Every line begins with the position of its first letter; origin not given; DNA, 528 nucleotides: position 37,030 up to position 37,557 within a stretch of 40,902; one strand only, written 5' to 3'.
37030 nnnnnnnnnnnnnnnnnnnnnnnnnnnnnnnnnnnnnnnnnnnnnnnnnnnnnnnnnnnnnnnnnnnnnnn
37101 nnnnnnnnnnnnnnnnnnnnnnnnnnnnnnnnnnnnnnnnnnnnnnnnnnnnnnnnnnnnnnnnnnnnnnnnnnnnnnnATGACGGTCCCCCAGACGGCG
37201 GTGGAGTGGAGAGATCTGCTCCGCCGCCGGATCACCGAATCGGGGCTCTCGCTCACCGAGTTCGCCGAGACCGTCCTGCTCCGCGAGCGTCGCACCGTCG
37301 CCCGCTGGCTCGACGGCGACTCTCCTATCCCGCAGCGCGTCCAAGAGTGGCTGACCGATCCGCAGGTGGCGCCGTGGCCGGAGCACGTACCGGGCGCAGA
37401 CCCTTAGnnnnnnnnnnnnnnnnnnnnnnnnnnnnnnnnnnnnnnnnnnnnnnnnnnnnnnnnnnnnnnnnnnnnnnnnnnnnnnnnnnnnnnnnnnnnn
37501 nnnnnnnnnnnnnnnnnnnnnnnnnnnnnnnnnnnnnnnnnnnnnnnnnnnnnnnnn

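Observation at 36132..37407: Operator-controlled operon of small acidic proteins ending in an HTH gene: Acr-Aca-like anti-defence candidate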

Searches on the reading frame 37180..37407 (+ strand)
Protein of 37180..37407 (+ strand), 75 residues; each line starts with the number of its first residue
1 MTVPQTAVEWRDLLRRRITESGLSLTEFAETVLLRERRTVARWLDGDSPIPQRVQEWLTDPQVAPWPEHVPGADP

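Call 8: search_protein_families(library=pfam, proteins=[window:37180-37407:+], max_evalue=1)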
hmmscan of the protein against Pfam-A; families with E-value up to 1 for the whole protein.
window:37180-37407:+ (75 aa): 0 families

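Call 9: search_protein_families(library=phrogs, proteins=[window:37180-37407:+], max_evalue=1)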
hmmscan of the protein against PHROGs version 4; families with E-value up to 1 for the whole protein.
window:37180-37407:+ (75 aa): 8 families
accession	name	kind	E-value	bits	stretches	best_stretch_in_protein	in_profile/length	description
phrog_17862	-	unknown function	0.0028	18.4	1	14-59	17-60/138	-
phrog_3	-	transcription regulation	0.021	15.6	1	6-50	85-126/430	transcriptional repressor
phrog_4834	-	transcription regulation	0.039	14.8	0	37-54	67-84/198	CII-like transcriptional activator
phrog_2967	-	transcription regulation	0.051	14.1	1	12-52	13-52/225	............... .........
phrog_664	-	DNA, RNA and nucleotide metabolism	0.058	14.2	1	15-59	93-136/210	DNA binding protein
phrog_8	-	transcription regulation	0.11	12.9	1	14-51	163-197/346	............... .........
phrog_26100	-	unknown function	0.19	12.9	1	2-57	12-67/101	-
phrog_3626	-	unknown function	0.24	12.6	1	27-55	30-57/82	-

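Call 22: search_protein_families(library=padloc, proteins=[window:37180-37407:+], max_evalue=1)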
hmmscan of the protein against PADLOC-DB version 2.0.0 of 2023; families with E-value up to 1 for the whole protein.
window:37180-37407:+ (75 aa): 0 families

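Call 36: find_homologous_proteins(query=window:37180-37407:+, max_evalue=0.01)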
Query window:37180-37407:+ (75 aa): 1 proteins with E <= 0.01 among 1 candidates.
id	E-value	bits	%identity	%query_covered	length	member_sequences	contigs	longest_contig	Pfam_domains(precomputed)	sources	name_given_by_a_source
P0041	8.8e-43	161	100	100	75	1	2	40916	-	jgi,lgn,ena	-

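Call 59: search_solved_structures(query=window:37180-37407:+, max_evalue=10, show_alignments=2)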
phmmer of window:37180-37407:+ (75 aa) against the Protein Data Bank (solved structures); distinct sequences matched with E-value up to 10: 0.

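Call 60: search_protein_families(library=ncbifam, proteins=[window:37180-37407:+], max_evalue=1)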
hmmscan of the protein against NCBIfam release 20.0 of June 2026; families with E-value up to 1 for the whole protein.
window:37180-37407:+ (75 aa): 0 families

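Call 62: predict_structure(protein=window:37180-37407:+)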
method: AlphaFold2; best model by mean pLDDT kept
length: 75 residues; sequences in the alignment: 1
mean_pLDDT: 74.9   pTM: 0.54
mean pLDDT of the five models: 74.9, 74.0, 73.9, 72.8, 72.8
residues with pLDDT >= 90: 0; 70-90: 55; 50-70: 16; < 50: 4
segments of 3 or more residues with pLDDT < 50: none
pLDDT, mean of each block of 10 residues (from residue 1): 80 85 75 74 84 82 58 49
secondary structure, 60 per line:
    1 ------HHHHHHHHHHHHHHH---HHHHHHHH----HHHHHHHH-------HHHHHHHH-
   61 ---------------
elements in order: H7-21 H25-32 H37-44 H52-59

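Call 64: fold_search(model_id=the predicted structure, library=pdb)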
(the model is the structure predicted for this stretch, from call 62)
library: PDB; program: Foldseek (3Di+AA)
matches with E <= 10: 157; with E <= 0.001: 0
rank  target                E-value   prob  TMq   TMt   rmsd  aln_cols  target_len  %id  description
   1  1wh6_MODEL_1_A        4.3e-01  0.87  0.60  0.48   3.9        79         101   24  Solution structure of the second CUT domain of human Homeobox protein Cux-2 (released 2004-11-28)
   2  2b5a_B                5.7e-01  0.69  0.45  0.45   3.1        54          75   22  C.BclI, Control Element of the BclI Restriction-Modification System (released 2006-01-03)
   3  8ezt_B                7.3e-01  0.63  0.54  0.56  12.6        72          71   15  Crystal structure of HipB(Lp) from Legionella pneumophila (released 2023-09-27)
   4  2b5a_A                7.3e-01  0.54  0.45  0.44   4.6        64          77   20  C.BclI, Control Element of the BclI Restriction-Modification System (released 2006-01-03)
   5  2b5a_C                9.2e-01  0.47  0.46  0.45   4.5        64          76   20  C.BclI, Control Element of the BclI Restriction-Modification System (released 2006-01-03)
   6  3op9                  1.0e+00  0.44  0.42  0.32   3.5        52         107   25  Crystal structure of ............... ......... from Listeria innocua (released 2010-09-15)
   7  7b5j_A                1.2e+00  0.69  0.50  0.35   2.5        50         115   24  Anti-CRISPR associated (Aca) protein, Aca2 (released 2021-06-23)
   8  1x57_MODEL_1_A        1.4e+00  0.51  0.50  0.43   7.2        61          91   13  Solution structures of the HTH domain of human EDF-1 protein (released 2005-11-15)
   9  1zz6_A                1.5e+00  0.33  0.41  0.21   3.5        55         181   24  Crystal Structure of Apo-HppE (released 2005-07-26)
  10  8qnl_A                1.6e+00  0.57  0.50  0.33   3.4        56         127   18  Structure of the toxin-antitoxin NatRT complex from Pseudomonas aeruginosa (released 2024-10-02)
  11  6cf1_B                1.6e+00  0.51  0.49  0.42   3.3        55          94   18  Proteus vulgaris HigA antitoxin structure (released 2019-02-27)
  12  8ezt_C                1.7e+00  0.38  0.50  0.53  11.6        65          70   17  Crystal structure of HipB(Lp) from Legionella pneumophila (released 2023-09-27)
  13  1zz7_B                1.7e+00  0.38  0.46  0.24   3.4        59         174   22  Crystal Structure of FeII HppE in Complex with Substrate form 1 (released 2005-07-26)
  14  7vjo_B                1.8e+00  0.57  0.50  0.34   2.5        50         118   24  Pectobacterium phage ZF40 apo-Aca2 (released 2021-10-20)
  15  8qnl_B                1.8e+00  0.47  0.50  0.36   3.5        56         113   16  Structure of the toxin-antitoxin NatRT complex from Pseudomonas aeruginosa (released 2024-10-02)
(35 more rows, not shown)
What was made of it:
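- On acr-aca type autoregulated anti-defence operon: The model has a four-helix HTH fold (calls 62, 64).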

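Call 75: find_related_loci(query=A2, collection=viral_contigs, flank=5000)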
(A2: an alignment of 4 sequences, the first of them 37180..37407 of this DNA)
Query A2 (75 aa) in viral_contigs; peptide patterns used: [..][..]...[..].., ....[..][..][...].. (x = any residue, [..] = any of these).
96 stretches matched a pattern; 16 encode a relative of the query (tblastn E <= 1e-3); 16 distinct loci.
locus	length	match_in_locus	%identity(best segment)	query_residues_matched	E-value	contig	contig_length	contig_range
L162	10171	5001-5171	54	12-68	4e-16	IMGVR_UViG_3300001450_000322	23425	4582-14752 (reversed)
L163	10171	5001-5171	54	12-68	4e-16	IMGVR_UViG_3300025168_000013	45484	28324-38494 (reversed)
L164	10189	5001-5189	58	6-69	7e-16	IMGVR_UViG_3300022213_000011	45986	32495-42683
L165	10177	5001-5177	53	3-61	4e-15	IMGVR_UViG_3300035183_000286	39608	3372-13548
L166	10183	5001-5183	51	13-73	3e-14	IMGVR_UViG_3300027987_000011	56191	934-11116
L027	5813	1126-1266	62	12-58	4e-13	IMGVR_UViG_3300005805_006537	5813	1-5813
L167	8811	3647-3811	55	4-58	1e-12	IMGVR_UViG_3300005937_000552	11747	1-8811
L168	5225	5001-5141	55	13-59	2e-12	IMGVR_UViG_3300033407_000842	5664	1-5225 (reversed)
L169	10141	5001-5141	60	13-59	7e-12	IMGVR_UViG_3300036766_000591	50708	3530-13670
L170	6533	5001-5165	53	12-65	1e-11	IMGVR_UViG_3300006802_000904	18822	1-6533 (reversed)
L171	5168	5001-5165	53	12-65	1e-11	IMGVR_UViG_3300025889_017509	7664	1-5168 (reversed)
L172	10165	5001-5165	47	4-58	3e-10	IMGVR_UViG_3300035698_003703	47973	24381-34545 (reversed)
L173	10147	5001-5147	57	11-59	3e-10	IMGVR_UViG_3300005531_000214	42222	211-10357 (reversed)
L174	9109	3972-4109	45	12-58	3e-8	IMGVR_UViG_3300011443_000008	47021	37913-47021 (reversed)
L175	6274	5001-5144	49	14-60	4e-6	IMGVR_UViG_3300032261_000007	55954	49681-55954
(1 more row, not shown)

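Call 76: search_dna_similar(query=window:37180-37407:+, collection=phages, mode=protein, max_evalue=0.01, max_rows=30)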
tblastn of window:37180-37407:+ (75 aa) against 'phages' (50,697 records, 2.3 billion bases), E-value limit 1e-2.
No match.

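Call 81: search_protein_families(library=pfam, proteins=[L162:4225-4977:+, L174:3413-3967:+, L166:3978-4442:+, L168:4030-4983:+, L168:3788-4033:+, L172:4516-5007:+, L169:4573-4989:+, L164:4367-4690:+, L170:4388-4633:+, L168:3380-3718:+], max_evalue=0.01)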
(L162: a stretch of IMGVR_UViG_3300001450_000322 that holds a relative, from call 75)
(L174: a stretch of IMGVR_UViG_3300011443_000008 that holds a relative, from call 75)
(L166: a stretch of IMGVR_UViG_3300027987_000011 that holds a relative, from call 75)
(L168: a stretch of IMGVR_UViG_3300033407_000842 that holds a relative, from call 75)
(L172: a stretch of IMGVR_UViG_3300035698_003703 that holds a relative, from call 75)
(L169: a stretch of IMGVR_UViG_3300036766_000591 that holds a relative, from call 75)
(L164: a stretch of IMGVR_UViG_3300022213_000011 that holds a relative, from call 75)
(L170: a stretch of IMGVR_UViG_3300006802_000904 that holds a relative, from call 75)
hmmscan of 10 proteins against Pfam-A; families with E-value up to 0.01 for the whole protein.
L162:4225-4977:+ (250 aa): 0 families

L174:3413-3967:+ (184 aa): 0 families

L166:3978-4442:+ (154 aa): 0 families

L168:4030-4983:+ (317 aa): 0 families

L168:3788-4033:+ (81 aa): 0 families

L172:4516-5007:+ (163 aa): 1 family
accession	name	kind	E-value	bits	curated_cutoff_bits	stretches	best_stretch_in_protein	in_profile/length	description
PF18847.6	LPD29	-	4.3e-17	63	27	1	16-83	5-70/93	Large polyvalent protein associated domain 29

L169:4573-4989:+ (138 aa): 0 families

L164:4367-4690:+ (107 aa): 0 families

L170:4388-4633:+ (81 aa): 0 families

L168:3380-3718:+ (112 aa): 0 families
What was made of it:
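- L172 carries LPD29 (E 4e-17) (call 81).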

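Call 85: search_solved_structures(query=A3, max_evalue=10, show_alignments=2)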
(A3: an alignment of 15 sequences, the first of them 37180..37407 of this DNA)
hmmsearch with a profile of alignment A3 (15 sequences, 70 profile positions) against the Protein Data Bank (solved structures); distinct sequences matched with E-value up to 10: 19.
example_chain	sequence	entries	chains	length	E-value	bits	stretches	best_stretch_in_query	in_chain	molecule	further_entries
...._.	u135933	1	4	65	0.01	18.8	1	4-57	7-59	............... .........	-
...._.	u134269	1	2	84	0.022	17.7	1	5-60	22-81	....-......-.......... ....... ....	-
7c0g_A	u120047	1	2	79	0.041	16.9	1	5-55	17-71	Aca1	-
6fkg_C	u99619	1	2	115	0.045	16.8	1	9-57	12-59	Rv1990c (MbcA)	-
7fa3_A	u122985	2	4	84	0.05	16.6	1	5-54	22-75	Aca1 | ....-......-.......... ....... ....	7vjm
9bh5_Cg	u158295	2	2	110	0.065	16.2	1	20-56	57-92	Large ribosomal subunit protein eL34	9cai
9tv9_A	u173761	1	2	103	0.21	14.6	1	14-62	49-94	Antitoxin HigA-2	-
1s4k_A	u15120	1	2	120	0.31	14.1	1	34-59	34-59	putative cytoplasmic protein ydil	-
1ni5_A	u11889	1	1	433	0.36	13.9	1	35-48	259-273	Putative cell cycle protein mesJ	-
6p8o_A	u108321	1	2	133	0.65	13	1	7-40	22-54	HORMA domain containing protein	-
4mcx_A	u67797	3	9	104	0.65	13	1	5-43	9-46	Antidote protein | Antitoxin HigA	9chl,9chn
1szo_A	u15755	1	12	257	0.73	12.9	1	9-35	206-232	6-oxocamphor hydrolase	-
1o8u_A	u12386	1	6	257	0.73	12.9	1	9-35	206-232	6-OXO CAMPHOR HYDROLASE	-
6p8s_A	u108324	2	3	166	0.92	12.5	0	7-40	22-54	HORMA domain containing protein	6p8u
6chv_A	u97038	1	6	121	0.95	12.5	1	5-43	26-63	Antitoxin HigA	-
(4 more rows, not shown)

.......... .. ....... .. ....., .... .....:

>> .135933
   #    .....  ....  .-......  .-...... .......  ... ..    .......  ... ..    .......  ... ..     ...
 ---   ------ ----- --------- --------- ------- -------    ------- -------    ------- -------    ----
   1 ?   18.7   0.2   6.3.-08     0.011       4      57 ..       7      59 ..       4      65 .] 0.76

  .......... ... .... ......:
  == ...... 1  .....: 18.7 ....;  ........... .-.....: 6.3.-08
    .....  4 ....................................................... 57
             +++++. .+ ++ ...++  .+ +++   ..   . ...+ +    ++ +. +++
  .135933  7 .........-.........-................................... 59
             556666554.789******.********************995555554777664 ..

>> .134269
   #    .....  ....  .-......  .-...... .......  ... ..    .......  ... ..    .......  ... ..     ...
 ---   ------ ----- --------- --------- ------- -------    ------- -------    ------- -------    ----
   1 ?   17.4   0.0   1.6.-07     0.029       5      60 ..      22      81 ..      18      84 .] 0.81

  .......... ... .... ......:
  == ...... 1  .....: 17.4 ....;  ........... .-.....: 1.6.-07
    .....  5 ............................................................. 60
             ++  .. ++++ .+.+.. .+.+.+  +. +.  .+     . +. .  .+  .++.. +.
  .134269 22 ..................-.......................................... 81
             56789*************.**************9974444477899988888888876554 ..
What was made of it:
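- On Known Aca families (Aca1-Aca13): Aca10 and Aca1 are the top PDB matches but at E 0.01-0.05 (call 85).
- The HTH profile weakly matches MbcA and HigA antitoxins (call 85), and the model resembles NatR, HipB and HigA (call 64).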

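Call 86: search_protein_families(library=pfam, alignment_id=A3, max_evalue=1)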
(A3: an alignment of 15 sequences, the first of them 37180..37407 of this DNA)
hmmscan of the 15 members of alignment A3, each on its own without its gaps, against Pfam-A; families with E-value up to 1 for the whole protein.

A. member 1, window:37180-37407:+ (75 aa): 0 families

B. families by the number of members that match (of 15 scanned): 22 families
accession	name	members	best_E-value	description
PF13551.12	HTH_29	7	3.2e-05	Winged helix-turn helix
PF13560.12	HTH_31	5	6.6e-06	Helix-turn-helix domain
PF08965.17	Aca2_YdiL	3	0.13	Aca2/YdiL-like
PF13384.12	HTH_23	2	6e-06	Homeodomain-like domain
PF20432.4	Xre-like-HTH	2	0.025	Antitoxin Xre-like helix-turn-helix domain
PF01381.28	HTH_3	1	9.4e-06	Helix-turn-helix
PF13518.12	HTH_28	1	3.7e-05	Helix-turn-helix domain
PF13542.12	HTH_Tnp_ISL3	1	0.00033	Helix-turn-helix domain of transposase family ISL3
PF12728.13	HTH_17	1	0.00068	Helix-turn-helix domain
PF00376.29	MerR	1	0.0011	MerR family regulatory protein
PF02954.25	HTH_8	1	0.0015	Bacterial regulatory protein, Fis family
PF08281.18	Sigma70_r4_2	1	0.0026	Sigma-70, region 4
PF13411.12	MerR_1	1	0.022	MerR HTH family regulatory protein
PF15978.11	TnsD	1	0.048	Tn7-like transposition protein D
PF23506.1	YqgH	1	0.084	YqgH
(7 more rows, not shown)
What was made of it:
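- On acr-aca type autoregulated anti-defence operon: Family members hit Pfam HTH_29, HTH_31, HTH_3 and HTH_23 (call 86).
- On Known Aca families (Aca1-Aca13): Three family members match Pfam Aca2_YdiL, best E 0.13 (call 86).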

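Call 88: find_related_loci(query=A3, collection=metagenome_contigs, flank=3000)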
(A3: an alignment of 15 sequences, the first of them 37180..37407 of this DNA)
Query A3 (75 aa) in metagenome_contigs; peptide patterns used: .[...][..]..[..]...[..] (x = any residue, [..] = any of these).
146 stretches matched a pattern; 50 encode a relative of the query (tblastn E <= 1e-3); 50 distinct loci.
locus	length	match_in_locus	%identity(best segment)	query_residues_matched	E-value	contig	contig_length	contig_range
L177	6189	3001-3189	58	6-69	9e-16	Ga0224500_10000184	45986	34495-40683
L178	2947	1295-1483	58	6-69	9e-16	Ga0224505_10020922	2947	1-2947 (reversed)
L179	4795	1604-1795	52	4-64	3e-13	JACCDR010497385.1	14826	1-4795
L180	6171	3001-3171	54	12-68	4e-16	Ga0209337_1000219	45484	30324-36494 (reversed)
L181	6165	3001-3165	55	4-58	1e-12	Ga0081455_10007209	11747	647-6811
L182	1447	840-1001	52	12-65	2e-12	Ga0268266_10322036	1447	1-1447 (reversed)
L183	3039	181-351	53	12-69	2e-12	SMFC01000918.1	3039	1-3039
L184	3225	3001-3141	55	13-59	3e-12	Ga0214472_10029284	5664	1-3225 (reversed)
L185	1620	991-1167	53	1-59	2e-12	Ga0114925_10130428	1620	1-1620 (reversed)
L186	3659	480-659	48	1-60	3e-12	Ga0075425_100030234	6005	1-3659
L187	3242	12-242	43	1-75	4e-12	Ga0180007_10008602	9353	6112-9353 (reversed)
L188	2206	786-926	57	12-58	5e-12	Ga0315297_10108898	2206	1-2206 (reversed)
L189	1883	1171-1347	52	12-71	6e-12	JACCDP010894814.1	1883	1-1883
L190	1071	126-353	46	3-75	6e-12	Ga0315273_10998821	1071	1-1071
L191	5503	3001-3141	62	13-59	1e-11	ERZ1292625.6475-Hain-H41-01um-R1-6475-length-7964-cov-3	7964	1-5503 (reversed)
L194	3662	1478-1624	53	12-60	3e-11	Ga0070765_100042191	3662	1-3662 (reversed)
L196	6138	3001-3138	52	13-58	3e-11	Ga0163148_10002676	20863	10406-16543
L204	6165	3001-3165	45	4-58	1e-10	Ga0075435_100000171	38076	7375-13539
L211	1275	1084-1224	51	13-59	4e-10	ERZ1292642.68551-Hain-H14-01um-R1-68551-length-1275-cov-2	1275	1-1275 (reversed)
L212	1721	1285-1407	54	18-58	7e-10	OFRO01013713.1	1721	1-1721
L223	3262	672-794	54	11-51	4e-7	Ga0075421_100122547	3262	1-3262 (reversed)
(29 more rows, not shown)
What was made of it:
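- Sixteen viral and 50 metagenomic loci were found (calls 75, 88).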
